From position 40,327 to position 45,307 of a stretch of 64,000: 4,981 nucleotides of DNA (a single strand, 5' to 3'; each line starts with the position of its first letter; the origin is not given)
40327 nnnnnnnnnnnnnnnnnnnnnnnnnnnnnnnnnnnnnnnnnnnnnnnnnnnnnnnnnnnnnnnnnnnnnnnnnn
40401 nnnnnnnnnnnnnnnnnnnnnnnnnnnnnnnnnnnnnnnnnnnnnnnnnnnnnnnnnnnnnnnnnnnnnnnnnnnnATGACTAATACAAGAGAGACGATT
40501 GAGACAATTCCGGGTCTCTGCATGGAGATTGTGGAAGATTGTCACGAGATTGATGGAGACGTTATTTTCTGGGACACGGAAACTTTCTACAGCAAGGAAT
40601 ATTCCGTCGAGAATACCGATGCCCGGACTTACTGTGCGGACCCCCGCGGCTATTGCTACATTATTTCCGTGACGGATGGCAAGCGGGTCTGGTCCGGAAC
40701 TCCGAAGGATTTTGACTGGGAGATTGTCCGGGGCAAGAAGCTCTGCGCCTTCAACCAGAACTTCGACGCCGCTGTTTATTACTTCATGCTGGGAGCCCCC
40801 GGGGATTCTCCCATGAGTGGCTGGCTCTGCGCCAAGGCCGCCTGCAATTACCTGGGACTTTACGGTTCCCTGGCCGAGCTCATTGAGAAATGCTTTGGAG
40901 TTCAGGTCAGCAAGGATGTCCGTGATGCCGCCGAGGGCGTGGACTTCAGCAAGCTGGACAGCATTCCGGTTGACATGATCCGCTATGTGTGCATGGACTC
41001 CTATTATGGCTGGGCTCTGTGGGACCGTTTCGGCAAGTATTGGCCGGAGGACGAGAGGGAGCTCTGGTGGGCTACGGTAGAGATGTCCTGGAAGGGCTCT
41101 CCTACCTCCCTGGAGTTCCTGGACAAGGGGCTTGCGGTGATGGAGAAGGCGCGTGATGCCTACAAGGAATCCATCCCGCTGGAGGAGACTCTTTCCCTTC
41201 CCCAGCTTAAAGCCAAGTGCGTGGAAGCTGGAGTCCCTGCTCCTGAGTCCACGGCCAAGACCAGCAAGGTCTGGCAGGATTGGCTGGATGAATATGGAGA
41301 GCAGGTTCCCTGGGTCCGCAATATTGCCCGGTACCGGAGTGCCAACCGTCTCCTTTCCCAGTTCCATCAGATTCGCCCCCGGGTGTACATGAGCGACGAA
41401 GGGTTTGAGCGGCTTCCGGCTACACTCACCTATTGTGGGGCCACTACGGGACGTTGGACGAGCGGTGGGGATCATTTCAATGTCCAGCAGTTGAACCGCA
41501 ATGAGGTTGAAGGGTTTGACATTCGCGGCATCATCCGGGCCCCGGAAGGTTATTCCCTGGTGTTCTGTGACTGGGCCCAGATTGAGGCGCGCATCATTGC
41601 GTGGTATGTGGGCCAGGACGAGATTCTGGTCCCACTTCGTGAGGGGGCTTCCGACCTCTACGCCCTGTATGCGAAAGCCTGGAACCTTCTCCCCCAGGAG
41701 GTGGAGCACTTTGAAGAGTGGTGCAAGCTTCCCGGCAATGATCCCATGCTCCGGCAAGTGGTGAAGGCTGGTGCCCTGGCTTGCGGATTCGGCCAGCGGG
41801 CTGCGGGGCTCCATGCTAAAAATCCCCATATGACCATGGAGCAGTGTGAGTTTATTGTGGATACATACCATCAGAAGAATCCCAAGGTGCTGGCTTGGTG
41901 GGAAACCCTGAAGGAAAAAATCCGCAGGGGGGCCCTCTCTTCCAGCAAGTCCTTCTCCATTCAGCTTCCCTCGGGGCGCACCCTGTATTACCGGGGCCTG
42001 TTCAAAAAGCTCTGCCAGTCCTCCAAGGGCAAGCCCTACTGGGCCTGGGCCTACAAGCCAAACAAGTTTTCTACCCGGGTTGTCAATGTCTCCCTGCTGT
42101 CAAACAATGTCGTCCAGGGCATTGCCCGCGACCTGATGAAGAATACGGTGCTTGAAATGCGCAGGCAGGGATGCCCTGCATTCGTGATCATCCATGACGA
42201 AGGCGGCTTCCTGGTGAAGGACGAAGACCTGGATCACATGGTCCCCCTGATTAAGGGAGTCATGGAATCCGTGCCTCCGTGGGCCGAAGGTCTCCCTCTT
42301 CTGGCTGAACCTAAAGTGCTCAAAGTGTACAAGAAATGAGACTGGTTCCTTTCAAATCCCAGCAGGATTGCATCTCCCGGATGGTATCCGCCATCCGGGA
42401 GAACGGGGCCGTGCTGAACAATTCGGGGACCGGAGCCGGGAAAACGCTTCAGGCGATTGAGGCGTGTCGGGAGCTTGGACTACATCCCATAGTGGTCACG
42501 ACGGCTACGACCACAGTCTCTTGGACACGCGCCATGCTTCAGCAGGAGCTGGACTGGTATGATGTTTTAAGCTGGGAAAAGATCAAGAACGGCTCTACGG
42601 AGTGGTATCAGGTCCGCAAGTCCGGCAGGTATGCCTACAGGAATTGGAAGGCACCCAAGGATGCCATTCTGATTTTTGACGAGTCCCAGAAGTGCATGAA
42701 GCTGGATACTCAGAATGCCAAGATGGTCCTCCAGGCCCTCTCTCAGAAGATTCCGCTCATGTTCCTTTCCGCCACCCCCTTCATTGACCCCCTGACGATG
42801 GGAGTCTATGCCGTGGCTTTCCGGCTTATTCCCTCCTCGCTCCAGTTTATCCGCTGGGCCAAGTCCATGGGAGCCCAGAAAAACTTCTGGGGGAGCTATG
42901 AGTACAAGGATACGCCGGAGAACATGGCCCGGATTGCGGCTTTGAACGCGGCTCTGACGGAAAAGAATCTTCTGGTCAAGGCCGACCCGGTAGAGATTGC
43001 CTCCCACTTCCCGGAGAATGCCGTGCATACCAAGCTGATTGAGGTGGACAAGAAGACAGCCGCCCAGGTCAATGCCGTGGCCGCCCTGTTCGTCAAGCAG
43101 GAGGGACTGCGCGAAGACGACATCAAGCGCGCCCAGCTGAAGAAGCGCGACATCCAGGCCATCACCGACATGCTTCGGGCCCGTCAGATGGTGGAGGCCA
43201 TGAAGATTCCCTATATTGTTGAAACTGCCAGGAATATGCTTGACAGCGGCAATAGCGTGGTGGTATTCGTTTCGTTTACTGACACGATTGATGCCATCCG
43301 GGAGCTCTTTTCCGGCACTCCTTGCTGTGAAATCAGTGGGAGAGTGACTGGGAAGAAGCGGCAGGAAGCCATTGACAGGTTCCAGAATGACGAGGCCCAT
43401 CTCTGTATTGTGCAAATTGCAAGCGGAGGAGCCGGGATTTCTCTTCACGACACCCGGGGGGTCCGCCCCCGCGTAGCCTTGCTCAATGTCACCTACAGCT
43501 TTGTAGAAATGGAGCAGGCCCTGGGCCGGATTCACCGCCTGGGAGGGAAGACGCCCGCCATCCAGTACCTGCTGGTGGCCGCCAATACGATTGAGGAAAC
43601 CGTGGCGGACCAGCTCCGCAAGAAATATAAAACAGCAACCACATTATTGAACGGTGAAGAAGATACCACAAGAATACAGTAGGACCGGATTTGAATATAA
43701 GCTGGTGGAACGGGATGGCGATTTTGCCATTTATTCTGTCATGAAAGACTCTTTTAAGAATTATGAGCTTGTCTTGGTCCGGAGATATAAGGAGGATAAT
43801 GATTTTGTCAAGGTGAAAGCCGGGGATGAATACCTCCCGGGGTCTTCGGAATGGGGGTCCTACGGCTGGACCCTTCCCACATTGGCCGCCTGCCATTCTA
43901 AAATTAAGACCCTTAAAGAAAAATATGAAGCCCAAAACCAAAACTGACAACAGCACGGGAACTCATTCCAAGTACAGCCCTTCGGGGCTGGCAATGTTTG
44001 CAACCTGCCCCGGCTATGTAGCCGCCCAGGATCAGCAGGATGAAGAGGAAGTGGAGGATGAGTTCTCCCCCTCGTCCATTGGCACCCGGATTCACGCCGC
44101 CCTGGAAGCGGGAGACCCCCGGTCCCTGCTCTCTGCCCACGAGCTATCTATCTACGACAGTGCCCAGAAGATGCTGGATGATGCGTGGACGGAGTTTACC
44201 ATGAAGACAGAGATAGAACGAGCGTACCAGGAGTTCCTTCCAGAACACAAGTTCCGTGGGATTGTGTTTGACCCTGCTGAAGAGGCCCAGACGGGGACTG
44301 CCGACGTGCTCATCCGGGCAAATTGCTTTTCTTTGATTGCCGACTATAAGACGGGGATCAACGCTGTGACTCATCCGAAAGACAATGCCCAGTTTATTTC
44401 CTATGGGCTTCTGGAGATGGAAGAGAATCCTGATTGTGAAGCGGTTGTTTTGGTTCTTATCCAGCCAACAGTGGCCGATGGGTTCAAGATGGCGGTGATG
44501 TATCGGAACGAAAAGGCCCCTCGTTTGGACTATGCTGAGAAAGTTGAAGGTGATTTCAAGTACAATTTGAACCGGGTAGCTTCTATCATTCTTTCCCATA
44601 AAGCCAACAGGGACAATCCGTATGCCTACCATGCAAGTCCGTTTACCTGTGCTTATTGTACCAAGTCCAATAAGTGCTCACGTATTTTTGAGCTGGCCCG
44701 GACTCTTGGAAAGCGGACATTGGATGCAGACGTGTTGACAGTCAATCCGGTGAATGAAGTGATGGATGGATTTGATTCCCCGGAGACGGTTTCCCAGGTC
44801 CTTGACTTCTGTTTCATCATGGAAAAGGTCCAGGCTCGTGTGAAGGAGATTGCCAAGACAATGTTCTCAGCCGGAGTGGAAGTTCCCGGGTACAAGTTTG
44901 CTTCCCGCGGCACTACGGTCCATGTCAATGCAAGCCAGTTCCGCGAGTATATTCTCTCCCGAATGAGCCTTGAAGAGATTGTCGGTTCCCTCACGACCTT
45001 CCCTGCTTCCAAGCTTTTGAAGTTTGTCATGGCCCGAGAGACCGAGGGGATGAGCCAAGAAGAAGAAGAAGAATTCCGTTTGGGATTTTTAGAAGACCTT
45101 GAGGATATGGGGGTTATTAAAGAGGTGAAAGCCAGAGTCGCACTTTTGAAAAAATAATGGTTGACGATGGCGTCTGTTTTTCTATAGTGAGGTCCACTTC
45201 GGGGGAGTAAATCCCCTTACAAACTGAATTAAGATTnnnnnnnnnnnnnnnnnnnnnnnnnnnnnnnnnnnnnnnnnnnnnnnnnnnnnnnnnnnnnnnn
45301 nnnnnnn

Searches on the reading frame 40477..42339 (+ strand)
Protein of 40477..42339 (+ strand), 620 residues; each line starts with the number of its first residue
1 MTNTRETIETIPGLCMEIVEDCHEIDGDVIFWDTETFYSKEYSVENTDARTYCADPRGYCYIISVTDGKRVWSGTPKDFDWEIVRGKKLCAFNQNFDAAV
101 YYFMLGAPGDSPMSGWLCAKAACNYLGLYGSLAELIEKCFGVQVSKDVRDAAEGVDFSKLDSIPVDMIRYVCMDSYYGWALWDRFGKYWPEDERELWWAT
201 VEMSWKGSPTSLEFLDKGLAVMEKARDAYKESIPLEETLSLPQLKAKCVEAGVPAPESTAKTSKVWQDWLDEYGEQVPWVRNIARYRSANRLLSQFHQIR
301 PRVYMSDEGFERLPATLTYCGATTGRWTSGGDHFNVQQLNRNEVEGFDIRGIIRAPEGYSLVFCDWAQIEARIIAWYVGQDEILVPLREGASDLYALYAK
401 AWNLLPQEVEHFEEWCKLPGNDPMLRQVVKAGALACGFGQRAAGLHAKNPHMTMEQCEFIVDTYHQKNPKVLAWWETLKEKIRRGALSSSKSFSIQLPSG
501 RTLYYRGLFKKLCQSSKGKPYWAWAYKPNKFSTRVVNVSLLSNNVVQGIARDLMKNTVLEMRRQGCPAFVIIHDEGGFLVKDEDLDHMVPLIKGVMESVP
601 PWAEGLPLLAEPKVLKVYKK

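Call 11: search_protein_families(library=pfam, proteins=[window:40477-42339:+], max_evalue=0.01)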
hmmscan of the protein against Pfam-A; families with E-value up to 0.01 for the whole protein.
window:40477-42339:+ (620 aa): 1 family
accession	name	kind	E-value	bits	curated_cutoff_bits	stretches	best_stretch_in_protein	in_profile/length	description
PF00476.26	DNA_pol_A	-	4.3e-24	85.6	34.3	1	251-612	46-373/381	DNA polymerase family A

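Call 12: search_protein_families(library=phrogs, proteins=[window:40477-42339:+], max_evalue=0.001)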
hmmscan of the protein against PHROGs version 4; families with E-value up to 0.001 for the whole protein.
window:40477-42339:+ (620 aa): 5 families
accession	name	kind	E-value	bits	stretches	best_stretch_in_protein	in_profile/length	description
phrog_17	-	DNA, RNA and nucleotide metabolism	6.6e-73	247.4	1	26-615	669-1227/1445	DNA polymerase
phrog_10285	-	DNA, RNA and nucleotide metabolism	4.6e-29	102.5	1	335-620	31-320/321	DNA polymerase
phrog_7766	-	DNA, RNA and nucleotide metabolism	4.1e-18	66.5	1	455-620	6-185/186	DNA polymerase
phrog_2573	-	DNA, RNA and nucleotide metabolism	9.5e-11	42.4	1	357-604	15-253/336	DNA polymerase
phrog_5995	-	DNA, RNA and nucleotide metabolism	3.9e-05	24.3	0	447-483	14-50/236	DNA polymerase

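Call 55: search_dna_similar(query=window:40477-42339:+, collection=phages, mode=protein, max_rows=15)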
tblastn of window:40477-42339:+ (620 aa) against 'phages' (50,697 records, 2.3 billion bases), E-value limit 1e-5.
Records with a match: 570; places in all: 570; records where one place covers at least 80% of the query: 47.
Best place of each record, by identity: <60% 570.
By first word of the organism name: Streptococcus 103; Staphylococcus 81; Bacteroides 49; Clostridium 35; Xanthomonas 31; Paenibacillus 24; Phocaeicola 24; Pseudomonas 20; Achromobacter 17; Bacillus 16; and 58 more.
By host as written in the record: - 42; Staphylococcus aureus 30; Clostridium sporogenes ATCC-15579 29; Corynebacterium xerosis 13; Paenibacillus larvae 2017 10; Streptococcus suis 10; Paenibacillus larvae F1A 8; Pseudomonas aeruginosa 8; and 277 more.
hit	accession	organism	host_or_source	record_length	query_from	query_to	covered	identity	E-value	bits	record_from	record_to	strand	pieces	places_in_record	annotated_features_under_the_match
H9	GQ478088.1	Enterococcus phage phiFL4A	Enterococcus faecalis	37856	90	620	86%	27.1%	2e-23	112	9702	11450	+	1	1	gp21: DNA polymerase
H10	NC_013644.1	Enterococcus phage phiFL4A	Enterococcus faecalis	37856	90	620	86%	27.1%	2e-23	112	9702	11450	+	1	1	gp21: DNA polymerase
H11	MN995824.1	Enterococcus phage EFP1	Enterococcus faecalis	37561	90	620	86%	26.9%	3e-23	111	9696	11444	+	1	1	record has no annotation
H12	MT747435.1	Enterococcus phage AE4_2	Enterococcus faecalis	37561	90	620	86%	26.9%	3e-23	111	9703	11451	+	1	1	DNA polymerase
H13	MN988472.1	Rhizobium phage RHph_TM3_14A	Rhizobium etli T3_14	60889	33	611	93%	23.6%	1e-18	97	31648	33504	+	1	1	DNA polymerase I protein | hypothetical protein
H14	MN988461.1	Rhizobium phage RHph_TM27A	Rhizobium phaseoli N831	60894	33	611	93%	23.6%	1e-18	97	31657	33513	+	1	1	DNA polymerase I protein | hypothetical protein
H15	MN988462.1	Rhizobium phage RHph_TM27B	Rhizobium phaseoli N831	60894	33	611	93%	23.6%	1e-18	97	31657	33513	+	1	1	DNA polymerase I protein | hypothetical protein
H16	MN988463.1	Rhizobium phage RHph_TM29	Rhizobium phaseoli N931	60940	33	611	93%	23.6%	1e-18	97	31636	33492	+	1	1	DNA polymerase I protein | hypothetical protein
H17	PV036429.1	phage NatCom_19828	human feces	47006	91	620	85%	25.3%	5e-13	79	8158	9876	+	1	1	DNA polymerase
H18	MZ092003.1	Paenibacillus phage Pd_22F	Paenibacillus dendritiformis PB22F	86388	90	620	86%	24.6%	3e-18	96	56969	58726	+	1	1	DNA polymerase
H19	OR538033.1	Ralstonia phage C22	Ralstonia sp. RS3/1-1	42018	29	611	94%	22.0%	3e-14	83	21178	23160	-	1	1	hypothetical protein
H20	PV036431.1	Oscillospiraceae phage NatCom_21982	Oscillospiraceae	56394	91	620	85%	24.2%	3e-10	70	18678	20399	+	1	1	DNA polymerase | hypothetical protein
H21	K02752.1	Bacillus phage SPO2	-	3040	90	620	86%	23.9%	4e-14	82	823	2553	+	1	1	DNA polymerase (gene L; ttg start codon)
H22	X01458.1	Bacillus phage SPO2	-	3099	90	620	86%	23.9%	4e-14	82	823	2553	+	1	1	unnamed protein product; SP02 DNA polymerase (aa 1-648)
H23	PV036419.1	Christensenellales phage NatCom_6392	Christensenellales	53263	114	620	82%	24.7%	2e-14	83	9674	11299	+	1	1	DNA polymerase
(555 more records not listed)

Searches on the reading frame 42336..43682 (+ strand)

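Call 11: search_protein_families(library=pfam, proteins=[window:42336-43682:+], max_evalue=0.01)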
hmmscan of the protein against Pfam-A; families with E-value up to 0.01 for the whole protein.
window:42336-43682:+ (448 aa): 3 families
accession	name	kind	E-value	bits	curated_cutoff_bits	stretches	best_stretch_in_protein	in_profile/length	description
PF00271.37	Helicase_C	-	1.6e-11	44.9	23.5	1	300-403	8-110/110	Helicase conserved C-terminal domain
PF00270.35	DEAD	-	0.0012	19.1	26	0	111-149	120-161/167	DEAD/DEAH box helicase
PF04851.21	ResIII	-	0.0026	18.1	22.5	0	4-50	3-50/164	Type III restriction enzyme, res subunit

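Call 12: search_protein_families(library=phrogs, proteins=[window:42336-43682:+], max_evalue=0.001)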
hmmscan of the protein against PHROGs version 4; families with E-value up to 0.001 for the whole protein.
window:42336-43682:+ (448 aa): 5 families
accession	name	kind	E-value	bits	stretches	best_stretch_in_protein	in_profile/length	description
phrog_62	-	DNA, RNA and nucleotide metabolism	1e-44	153.5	1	1-443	693-1138/1881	DNA helicase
phrog_16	-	DNA, RNA and nucleotide metabolism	7.6e-12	45.2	1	4-417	272-602/986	DNA helicase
phrog_10691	-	unknown function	7.7e-11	40.1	1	335-442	2179-2290/3925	-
phrog_5143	-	unknown function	1.8e-08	32.9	1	309-442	1597-1732/2204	-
phrog_11354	-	unknown function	2.3e-06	28.3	1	339-439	9-106/116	-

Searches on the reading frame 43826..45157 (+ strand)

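Call 11: search_protein_families(library=pfam, proteins=[window:43826-45157:+], max_evalue=0.01)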
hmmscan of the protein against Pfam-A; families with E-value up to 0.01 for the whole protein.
window:43826-45157:+ (443 aa): 2 families
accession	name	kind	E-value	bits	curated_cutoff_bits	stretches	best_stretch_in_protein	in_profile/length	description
PF10926.14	DUF2800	-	9.5e-10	38.6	21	1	47-359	1-295/368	Protein of unknown function (DUF2800)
PF12705.13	PDDEXK_1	-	1.2e-08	35.7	22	1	50-284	2-246/247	PD-(D/E)XK nuclease superfamily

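Call 12: search_protein_families(library=phrogs, proteins=[window:43826-45157:+], max_evalue=0.001)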
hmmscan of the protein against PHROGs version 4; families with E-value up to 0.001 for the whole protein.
window:43826-45157:+ (443 aa): 2 families
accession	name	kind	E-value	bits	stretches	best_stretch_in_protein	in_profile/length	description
phrog_69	-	DNA, RNA and nucleotide metabolism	6.9e-22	79.1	1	31-362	71-391/501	exonuclease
phrog_3953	-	DNA, RNA and nucleotide metabolism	0.0001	23.1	1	39-183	5-120/186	exonuclease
